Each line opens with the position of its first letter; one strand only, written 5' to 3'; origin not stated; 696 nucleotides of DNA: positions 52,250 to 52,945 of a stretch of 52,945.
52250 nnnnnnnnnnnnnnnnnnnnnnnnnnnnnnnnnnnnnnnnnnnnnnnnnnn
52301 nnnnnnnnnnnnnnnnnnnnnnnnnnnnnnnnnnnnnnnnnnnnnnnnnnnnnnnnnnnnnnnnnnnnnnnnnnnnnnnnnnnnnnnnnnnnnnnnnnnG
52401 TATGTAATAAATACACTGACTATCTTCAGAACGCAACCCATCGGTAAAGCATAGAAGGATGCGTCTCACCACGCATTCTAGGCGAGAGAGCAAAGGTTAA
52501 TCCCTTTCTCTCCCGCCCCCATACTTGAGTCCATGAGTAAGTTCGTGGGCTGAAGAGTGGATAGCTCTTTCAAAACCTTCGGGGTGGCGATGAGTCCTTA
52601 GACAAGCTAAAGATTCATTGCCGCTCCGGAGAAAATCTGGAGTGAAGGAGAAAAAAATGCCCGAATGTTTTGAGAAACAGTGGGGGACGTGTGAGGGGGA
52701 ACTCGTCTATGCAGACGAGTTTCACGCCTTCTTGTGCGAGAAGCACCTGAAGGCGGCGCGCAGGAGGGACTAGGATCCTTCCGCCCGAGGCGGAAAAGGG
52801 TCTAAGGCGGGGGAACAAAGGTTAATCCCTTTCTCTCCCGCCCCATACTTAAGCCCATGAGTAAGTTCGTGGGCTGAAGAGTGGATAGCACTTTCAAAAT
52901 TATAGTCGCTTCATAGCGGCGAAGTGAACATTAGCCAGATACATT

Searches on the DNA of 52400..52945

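Call 86: search_rna_families(source=window, start=52400, end=52945, threshold=evalue, max_evalue=1)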
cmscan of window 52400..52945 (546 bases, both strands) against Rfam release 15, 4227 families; matches with E-value up to 1: 2.
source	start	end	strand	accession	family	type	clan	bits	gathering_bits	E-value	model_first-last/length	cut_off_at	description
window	52479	52519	-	RF00752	mir-14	Gene; miRNA;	-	18.2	53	0.41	1-63/63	no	mir-14 microRNA precursor family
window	52577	52631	+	RF04168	MIR839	Gene; miRNA;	-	17.3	200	0.56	105-159/267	no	MIR839 microRNA precursor family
